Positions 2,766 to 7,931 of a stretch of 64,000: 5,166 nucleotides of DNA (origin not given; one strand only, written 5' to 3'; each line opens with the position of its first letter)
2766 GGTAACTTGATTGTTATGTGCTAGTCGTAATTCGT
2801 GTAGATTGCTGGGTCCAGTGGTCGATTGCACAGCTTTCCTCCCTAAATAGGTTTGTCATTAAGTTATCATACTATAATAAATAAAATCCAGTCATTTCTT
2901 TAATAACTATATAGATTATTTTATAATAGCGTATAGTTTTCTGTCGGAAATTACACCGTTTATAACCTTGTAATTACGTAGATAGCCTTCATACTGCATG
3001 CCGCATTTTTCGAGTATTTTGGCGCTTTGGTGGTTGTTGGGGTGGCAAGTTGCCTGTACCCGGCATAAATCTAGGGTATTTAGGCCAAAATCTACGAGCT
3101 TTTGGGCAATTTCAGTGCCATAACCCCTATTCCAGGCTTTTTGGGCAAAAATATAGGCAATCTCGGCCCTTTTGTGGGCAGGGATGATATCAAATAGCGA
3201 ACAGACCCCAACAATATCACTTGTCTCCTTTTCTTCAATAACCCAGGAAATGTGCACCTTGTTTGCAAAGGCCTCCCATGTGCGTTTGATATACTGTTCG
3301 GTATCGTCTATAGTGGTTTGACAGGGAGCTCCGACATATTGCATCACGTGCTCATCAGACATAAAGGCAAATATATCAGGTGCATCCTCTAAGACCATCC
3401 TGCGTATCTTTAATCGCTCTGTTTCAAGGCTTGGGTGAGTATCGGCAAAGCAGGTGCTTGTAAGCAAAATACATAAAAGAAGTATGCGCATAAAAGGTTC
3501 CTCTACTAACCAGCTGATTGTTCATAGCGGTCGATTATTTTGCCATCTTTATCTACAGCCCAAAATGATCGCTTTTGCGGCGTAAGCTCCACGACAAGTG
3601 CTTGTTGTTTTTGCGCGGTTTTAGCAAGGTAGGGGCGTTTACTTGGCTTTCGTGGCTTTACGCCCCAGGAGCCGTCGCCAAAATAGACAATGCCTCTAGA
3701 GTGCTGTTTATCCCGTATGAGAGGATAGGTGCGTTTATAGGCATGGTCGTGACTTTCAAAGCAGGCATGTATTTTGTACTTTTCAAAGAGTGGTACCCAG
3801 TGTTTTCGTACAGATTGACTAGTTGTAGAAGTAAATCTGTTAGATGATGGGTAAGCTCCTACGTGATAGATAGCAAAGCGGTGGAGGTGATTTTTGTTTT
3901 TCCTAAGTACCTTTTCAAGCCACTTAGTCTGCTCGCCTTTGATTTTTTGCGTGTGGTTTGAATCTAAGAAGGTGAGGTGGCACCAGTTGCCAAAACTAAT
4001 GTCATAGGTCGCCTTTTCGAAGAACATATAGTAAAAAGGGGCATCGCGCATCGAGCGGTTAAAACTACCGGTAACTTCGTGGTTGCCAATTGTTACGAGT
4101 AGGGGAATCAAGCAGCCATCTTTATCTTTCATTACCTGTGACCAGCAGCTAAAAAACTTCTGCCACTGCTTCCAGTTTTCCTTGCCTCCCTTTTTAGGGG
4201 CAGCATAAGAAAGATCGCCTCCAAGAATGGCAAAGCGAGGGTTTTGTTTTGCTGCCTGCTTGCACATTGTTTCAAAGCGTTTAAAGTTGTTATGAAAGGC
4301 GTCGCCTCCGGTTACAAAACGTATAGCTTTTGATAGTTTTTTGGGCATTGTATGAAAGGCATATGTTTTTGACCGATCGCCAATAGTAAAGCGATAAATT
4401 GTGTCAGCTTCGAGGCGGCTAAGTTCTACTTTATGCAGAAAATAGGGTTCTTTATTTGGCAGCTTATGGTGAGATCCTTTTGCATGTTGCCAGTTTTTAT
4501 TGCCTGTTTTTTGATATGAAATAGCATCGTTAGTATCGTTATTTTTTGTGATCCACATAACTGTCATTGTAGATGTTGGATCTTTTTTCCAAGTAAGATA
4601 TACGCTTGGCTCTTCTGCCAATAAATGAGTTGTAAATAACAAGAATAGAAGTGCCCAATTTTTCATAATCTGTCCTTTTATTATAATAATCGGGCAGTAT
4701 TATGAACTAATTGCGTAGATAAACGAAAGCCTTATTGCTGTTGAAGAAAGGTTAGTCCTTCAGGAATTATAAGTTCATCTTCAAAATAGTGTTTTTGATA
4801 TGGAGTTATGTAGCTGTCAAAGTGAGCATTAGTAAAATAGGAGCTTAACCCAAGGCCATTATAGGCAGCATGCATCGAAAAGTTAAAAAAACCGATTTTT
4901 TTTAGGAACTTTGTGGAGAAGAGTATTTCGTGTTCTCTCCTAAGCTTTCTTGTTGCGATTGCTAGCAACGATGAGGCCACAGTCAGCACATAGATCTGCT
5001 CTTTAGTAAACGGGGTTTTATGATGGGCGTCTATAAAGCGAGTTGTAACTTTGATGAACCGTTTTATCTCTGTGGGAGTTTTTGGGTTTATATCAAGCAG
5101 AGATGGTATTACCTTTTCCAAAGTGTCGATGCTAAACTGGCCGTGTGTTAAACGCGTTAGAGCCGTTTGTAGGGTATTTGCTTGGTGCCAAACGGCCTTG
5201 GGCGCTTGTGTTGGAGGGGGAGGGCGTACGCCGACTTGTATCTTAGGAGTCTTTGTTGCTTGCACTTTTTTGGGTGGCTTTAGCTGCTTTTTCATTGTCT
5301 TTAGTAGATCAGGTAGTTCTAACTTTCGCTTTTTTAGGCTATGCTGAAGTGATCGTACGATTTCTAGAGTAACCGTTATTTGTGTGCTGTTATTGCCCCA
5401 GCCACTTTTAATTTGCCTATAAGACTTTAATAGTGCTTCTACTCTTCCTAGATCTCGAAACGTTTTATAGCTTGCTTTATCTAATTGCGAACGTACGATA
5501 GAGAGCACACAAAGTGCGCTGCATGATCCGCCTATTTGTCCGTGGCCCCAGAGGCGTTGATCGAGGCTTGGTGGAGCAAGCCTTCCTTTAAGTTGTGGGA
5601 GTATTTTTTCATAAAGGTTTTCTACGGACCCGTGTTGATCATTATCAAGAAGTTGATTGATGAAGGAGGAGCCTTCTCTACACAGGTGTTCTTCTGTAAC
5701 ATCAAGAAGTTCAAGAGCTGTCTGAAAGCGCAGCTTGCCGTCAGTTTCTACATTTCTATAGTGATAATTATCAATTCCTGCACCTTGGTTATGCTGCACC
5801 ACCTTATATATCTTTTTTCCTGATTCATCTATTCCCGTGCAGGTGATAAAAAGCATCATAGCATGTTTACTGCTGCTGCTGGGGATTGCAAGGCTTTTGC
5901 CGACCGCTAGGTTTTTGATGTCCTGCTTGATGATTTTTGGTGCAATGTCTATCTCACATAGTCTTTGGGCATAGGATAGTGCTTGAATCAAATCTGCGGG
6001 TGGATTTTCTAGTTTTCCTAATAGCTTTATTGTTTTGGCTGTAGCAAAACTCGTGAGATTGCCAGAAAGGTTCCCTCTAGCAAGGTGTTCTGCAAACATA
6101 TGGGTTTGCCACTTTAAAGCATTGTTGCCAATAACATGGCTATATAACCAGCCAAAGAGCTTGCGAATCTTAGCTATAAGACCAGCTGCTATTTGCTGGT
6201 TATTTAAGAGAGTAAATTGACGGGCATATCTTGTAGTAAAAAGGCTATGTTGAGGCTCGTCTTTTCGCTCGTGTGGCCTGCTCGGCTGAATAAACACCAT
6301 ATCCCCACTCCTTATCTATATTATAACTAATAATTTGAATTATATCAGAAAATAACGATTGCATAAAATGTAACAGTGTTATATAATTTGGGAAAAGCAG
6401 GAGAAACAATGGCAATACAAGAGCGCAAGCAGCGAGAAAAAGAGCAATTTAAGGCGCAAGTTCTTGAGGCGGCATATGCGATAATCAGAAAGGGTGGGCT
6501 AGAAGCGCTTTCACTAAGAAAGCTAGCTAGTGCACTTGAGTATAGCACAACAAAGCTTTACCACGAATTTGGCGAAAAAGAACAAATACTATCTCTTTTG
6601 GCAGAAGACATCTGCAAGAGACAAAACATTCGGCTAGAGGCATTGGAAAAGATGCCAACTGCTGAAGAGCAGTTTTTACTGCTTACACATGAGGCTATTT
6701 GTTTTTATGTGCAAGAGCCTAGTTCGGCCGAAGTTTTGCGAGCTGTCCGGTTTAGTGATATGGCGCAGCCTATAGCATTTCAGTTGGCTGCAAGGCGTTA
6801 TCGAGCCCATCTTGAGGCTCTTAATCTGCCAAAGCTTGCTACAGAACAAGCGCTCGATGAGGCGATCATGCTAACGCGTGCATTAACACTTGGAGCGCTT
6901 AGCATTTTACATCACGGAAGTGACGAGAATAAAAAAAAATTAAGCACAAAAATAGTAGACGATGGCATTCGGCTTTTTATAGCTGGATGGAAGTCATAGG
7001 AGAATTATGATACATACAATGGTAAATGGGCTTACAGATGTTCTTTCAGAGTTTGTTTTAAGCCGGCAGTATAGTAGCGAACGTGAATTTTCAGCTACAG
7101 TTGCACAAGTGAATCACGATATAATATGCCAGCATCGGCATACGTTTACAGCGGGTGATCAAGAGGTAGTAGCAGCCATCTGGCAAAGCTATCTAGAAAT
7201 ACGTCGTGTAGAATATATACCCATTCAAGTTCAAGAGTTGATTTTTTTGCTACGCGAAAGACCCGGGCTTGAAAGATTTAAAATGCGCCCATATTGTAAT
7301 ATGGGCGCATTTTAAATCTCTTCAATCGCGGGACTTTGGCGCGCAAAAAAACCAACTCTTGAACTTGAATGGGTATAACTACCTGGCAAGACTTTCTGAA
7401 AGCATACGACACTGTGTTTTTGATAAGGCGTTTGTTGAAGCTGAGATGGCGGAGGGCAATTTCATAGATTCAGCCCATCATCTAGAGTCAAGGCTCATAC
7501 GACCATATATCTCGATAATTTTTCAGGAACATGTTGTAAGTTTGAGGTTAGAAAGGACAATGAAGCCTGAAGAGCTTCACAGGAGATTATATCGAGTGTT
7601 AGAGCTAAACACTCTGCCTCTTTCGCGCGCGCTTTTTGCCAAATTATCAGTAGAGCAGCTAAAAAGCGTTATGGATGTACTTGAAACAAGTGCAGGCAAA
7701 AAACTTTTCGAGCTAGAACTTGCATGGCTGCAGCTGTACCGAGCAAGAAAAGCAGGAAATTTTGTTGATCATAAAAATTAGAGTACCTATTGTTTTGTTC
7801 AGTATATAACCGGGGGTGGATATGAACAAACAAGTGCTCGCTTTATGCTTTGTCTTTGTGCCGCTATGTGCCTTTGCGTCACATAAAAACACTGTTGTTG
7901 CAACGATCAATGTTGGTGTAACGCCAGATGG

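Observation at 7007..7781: A palindromic MITE-like element has split an ORF, and removing 160 bp restores one clean 204-codon frame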

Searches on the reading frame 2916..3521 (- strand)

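Call 76: search_protein_families(library=pfam, proteins=[window:2916-3521:-], max_evalue=0.001)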
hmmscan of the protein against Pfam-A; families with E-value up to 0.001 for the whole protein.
window:2916-3521:- (201 aa): 3 families
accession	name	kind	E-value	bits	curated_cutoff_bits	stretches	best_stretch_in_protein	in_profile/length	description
PF13302.13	Acetyltransf_3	-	3.7e-37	128.5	25.4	1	36-176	1-138/138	Acetyltransferase (GNAT) domain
PF00583.31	Acetyltransf_1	-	7.2e-11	42.8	20.7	1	75-175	19-116/116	Acetyltransferase (GNAT) family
PF13420.13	Acetyltransf_4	-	1.6e-05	25.4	24.3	1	39-191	1-150/155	Acetyltransferase (GNAT) domain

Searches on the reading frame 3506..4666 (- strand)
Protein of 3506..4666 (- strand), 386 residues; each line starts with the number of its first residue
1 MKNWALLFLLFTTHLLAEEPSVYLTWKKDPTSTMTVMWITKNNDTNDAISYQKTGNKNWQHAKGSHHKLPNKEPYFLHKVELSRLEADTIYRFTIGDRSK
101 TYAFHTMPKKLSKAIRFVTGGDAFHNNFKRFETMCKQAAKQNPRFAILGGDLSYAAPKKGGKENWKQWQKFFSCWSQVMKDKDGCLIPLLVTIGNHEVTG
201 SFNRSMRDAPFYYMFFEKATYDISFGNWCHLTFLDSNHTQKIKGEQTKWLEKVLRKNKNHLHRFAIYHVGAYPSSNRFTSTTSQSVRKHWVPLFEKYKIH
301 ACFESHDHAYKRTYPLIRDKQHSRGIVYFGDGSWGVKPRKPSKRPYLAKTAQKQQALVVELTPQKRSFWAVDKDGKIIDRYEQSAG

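Call 47: search_protein_families(library=pfam, proteins=[window:3506-4666:-], max_evalue=0.00001)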
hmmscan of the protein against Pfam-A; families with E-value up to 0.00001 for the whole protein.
window:3506-4666:- (386 aa): 2 families
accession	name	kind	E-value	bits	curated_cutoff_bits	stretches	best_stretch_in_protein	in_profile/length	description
PF16656.11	Pur_ac_phosph_N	-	4e-16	59.8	30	1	21-106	3-93/93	Purple acid Phosphatase, N-terminal domain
PF00149.33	Metallophos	-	5.2e-07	30.7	21.5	1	125-310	10-191/191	Calcineurin-like phosphoesterase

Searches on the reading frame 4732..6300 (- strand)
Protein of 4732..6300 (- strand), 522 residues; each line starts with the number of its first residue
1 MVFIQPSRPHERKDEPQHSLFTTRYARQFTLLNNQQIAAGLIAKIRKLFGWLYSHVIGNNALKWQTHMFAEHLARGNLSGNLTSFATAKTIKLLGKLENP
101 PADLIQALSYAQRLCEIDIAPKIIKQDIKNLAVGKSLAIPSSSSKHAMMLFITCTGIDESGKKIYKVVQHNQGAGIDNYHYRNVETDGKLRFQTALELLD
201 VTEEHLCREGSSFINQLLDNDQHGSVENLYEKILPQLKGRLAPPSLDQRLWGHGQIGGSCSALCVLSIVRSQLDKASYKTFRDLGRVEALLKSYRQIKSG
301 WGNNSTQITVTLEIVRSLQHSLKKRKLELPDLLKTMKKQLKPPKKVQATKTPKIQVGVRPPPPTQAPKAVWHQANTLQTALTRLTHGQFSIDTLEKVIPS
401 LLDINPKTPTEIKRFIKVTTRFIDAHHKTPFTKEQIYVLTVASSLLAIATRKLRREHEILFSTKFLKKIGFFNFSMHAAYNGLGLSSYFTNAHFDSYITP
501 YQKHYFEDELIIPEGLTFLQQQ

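Call 9: search_protein_families(library=pfam, proteins=[window:4732-6300:-], max_evalue=0.1)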
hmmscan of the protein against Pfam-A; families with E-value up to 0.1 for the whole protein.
window:4732-6300:- (522 aa): 0 families

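Call 77: search_protein_families(library=ncbifam, proteins=[window:4732-6300:-], max_evalue=0.01)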
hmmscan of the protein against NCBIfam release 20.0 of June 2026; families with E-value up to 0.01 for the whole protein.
window:4732-6300:- (522 aa): 0 families

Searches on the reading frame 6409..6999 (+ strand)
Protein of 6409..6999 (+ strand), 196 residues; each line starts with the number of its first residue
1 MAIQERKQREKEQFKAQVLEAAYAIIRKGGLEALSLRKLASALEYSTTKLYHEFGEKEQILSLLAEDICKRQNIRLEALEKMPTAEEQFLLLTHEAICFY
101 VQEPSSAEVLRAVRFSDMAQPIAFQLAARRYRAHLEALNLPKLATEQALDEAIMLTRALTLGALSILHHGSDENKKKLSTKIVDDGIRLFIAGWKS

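Call 9: search_protein_families(library=pfam, proteins=[window:6409-6999:+], max_evalue=0.1)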
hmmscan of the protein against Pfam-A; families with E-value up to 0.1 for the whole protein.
window:6409-6999:+ (196 aa): 1 family
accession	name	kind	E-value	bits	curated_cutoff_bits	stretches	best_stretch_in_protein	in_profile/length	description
PF00440.29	TetR_N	-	5e-08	33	24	1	19-61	2-44/47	Bacterial regulatory proteins, tetR family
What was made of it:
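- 6409..6999 (+): TetR-family regulator directly upstream, probably in the same operon. Pfam TetR_N, E = 5e-8 (call 9).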

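Call 21: find_encoding_contigs(protein=window:6409-6999:+, flank=6000, max_places=8)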
Protein window:6409-6999:+ (196 aa): 1 contig read that carries it; 1 place shown.
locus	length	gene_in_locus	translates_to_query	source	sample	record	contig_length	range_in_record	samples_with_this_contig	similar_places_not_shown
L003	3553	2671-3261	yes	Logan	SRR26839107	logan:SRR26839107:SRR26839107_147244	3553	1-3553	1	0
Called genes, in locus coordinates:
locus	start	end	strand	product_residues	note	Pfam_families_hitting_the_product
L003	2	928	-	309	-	?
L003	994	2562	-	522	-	-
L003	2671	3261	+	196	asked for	PF00440:TetR_N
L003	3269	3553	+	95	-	?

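Call 29: find_homologous_proteins(query=window:6409-6999:+, max_evalue=0.00001)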
Query window:6409-6999:+ (196 aa): 18 proteins with E <= 0.00001 among 1040 candidates.
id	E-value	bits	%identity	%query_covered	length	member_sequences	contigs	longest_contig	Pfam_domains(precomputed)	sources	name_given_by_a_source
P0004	1.0e-117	408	100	100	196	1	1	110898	PF00440.30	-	-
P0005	1.6e-62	229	58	100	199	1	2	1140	PF00440.30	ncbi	-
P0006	3.8e-61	224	59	100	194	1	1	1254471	PF00440.30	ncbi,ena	-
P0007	4.6e-61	224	58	99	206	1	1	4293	PF00440.30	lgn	-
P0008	4.5e-60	221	57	100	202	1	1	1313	PF00440.30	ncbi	-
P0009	7.4e-60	220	56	100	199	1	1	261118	PF00440.30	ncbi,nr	ncbi:MAG: TetR/AcrR family transcriptional regulator [Verrucomicrobia bacterium]|nr:TetR/AcrR family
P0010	7.7e-60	220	55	99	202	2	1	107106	PF00440.30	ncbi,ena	-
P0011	4.5e-59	217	58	99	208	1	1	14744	PF00440.30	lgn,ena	-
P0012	9.4e-59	216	55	99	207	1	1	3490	PF00440.30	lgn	-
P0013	1.9e-58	215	56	100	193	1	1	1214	PF00440.30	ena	-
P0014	6.9e-58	214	56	99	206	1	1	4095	PF00440.30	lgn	-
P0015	2.1e-57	212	54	100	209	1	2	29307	PF00440.30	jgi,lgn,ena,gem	-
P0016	1.3e-54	203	54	100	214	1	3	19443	PF00440.30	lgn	-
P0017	3.6e-54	201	54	99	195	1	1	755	PF00440.30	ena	-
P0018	4.7e-54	201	52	100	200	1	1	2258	PF00440.30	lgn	-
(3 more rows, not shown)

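Call 31: find_encoding_contigs(protein=P0006, flank=4000, max_places=3)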
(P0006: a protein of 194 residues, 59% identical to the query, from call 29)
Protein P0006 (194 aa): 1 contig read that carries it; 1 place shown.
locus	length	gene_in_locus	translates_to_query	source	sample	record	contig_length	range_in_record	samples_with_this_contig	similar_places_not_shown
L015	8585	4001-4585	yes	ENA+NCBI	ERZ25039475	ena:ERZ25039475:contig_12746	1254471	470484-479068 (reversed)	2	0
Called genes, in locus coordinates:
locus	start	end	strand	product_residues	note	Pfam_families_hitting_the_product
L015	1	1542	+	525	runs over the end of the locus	PF00069:Pkinase, PF07714:PK_Tyr_Ser-Thr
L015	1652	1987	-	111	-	-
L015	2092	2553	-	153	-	-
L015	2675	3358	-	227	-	-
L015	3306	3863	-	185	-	-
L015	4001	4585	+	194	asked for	PF00440:TetR_N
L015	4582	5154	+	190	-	-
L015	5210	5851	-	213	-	PF00903:Glyoxalase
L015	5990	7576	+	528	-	PF00005:ABC_tran, PF02463:SMC_N (faint), PF13555:AAA_29 (faint), PF13304:AAA_21 (faint), PF12848:ABC_tran_Xtn, PF00005:ABC_tran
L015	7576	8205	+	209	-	-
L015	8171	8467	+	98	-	PF00588:SpoU_methylase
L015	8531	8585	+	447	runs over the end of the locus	-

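Call 32: find_encoding_contigs(protein=P0009, flank=4000, max_places=3)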
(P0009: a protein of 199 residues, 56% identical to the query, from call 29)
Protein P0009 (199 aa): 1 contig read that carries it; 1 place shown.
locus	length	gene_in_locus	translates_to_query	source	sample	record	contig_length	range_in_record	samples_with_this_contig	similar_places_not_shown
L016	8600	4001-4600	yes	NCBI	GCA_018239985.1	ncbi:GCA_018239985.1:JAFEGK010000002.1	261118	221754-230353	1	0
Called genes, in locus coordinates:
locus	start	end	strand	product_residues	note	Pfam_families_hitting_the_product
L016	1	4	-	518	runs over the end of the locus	PF03219:TLC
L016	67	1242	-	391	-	PF00162:PGK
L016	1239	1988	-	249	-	PF00929:RNase_T, PF12843:QSregVF_b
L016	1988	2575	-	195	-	PF03193:RsgA_GTPase (faint), PF00009:GTP_EFTU (faint), PF00350:Dynamin_N (faint), PF01926:MMR_HSR1, PF02421:FeoB_N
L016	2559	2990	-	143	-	PF02367:TsaE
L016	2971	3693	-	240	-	PF10915:DUF2709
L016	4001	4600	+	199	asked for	PF00440:TetR_N (weak)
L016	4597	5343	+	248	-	-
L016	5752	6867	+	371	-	PF02812:ELFV_dehydrog_N, PF00208:ELFV_dehydrog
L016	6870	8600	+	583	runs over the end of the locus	PF03485:Arg_tRNA_synt_N, PF00750:tRNA-synt_1d, PF05746:DALR_1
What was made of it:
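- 6409..6999 (+): Orthologues at 55-59% identity sit immediately before an intact copy of the interrupted gene's family in L015 and L016, with the two called genes overlapping by 4 nt (calls 29, 31, 32).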

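Call 60: find_encoding_contigs(protein=P0010, flank=3000, max_places=2)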
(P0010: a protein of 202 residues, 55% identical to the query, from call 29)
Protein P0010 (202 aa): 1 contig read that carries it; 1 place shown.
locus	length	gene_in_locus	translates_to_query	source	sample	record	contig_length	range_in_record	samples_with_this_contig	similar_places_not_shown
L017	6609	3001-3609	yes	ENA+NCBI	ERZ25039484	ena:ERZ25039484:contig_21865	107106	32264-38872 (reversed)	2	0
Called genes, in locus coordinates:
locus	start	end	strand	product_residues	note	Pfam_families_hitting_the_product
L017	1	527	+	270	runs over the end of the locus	PF00196:GerE, PF08281:Sigma70_r4_2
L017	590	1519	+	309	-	PF00561:Abhydrolase_1, PF12146:Hydrolase_4 (weak), PF12697:Abhydrolase_6, PF03096:Ndr (weak)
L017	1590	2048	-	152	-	-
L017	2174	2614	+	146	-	PF09391:DUF2000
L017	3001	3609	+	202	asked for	PF00440:TetR_N (weak)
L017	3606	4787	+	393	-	PF01494:FAD_binding_3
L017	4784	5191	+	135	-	-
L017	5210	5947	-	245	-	-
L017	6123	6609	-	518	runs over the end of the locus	PF00856:SET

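Call 61: find_encoding_contigs(protein=P0015, flank=3000, max_places=2)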
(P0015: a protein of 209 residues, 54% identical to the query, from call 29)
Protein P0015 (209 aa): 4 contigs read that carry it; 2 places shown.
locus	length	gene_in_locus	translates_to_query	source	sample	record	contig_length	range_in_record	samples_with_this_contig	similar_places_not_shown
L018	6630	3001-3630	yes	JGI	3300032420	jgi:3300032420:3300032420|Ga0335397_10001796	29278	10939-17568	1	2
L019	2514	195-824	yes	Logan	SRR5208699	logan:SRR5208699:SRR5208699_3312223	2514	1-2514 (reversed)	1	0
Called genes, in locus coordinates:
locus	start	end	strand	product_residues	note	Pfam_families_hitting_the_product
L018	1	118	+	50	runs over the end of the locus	-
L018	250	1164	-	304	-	-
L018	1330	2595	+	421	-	PF21511:SidD_cat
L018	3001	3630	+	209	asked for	PF00440:TetR_N (weak)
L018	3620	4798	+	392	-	PF01494:FAD_binding_3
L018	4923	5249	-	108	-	PF04513:Baculo_PEP_C (weak)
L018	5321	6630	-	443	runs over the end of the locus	PF00083:Sugar_tr (weak), PF07690:MFS_1, PF00083:Sugar_tr (weak)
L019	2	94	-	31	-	?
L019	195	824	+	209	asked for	PF00440:TetR_N (weak)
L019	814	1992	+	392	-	PF01494:FAD_binding_3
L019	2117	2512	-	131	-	?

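Call 77: search_protein_families(library=ncbifam, proteins=[window:6409-6999:+], max_evalue=0.01)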
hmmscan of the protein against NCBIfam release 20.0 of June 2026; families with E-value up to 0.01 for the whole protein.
window:6409-6999:+ (196 aa): 8 families
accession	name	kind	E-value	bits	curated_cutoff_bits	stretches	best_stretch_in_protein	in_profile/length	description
NF010319.1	PRK13756.1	equivalog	2.6e-07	30.7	265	1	15-75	4-64/199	tetracycline resistance transcriptional repressor TetR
NF033703.1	transcr_KstR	equivalog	0.00013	21.6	280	1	15-119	9-115/185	cholesterol catabolism transcriptional regulator KstR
NF038211.1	MFT_alt_reg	equivalog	0.00031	21.2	285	1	16-66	4-54/193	mycofactocin system transcriptional regulator MftR2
NF001978.0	PRK00767.1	equivalog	0.0014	18.5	118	1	15-71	11-67/197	transcriptional regulator BetI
TIGR03384.1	betaine_BetI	equivalog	0.0014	18.4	201.3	1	11-65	6-60/189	choline-binding transcriptional repressor BetI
NF011572.0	PRK14996.1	equivalog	0.0022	17.9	144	1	10-61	5-56/192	TetR family transcriptional regulator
NF050111.1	TransRegSACE7040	equivalog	0.0061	16.5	250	1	15-72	3-60/186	SACE_7040 family transcriptional regulator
TIGR03613.1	RutR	equivalog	0.0084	16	368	0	7-61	2-56/202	pyrimidine utilization regulatory protein R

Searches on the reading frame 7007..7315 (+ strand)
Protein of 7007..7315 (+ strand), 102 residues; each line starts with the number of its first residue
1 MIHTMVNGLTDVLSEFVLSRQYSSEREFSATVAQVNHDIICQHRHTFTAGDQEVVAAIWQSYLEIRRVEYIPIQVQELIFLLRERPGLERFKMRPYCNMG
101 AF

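Call 70: find_encoding_contigs(protein=window:7007-7315:+, flank=3000, max_places=6)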
Protein window:7007-7315:+ (102 aa): no gene with exactly this product is on record in the collection.

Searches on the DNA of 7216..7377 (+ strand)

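Call 46: search_dna_similar(query=window:7216-7377:+, collection=plasmids, mode=distant, max_evalue=0.01)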
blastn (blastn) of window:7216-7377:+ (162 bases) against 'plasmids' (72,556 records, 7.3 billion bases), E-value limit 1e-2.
No match.

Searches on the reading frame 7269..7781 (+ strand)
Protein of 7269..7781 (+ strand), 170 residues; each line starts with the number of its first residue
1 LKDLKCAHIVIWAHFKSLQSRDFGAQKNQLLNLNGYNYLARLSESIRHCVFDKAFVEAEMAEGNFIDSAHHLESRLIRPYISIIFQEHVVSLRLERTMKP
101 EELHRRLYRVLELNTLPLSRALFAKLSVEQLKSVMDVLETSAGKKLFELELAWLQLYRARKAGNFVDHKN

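Call 71: find_encoding_contigs(protein=window:7269-7781:+, flank=3000, max_places=6)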
Protein window:7269-7781:+ (170 aa): no gene with exactly this product is on record in the collection.
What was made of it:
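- No single independent contig was seen to span the whole element at this locus (calls 70, 71).
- Tried and rejected: Look-ups of the two fragment ORFs returned nothing (calls 70, 71).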
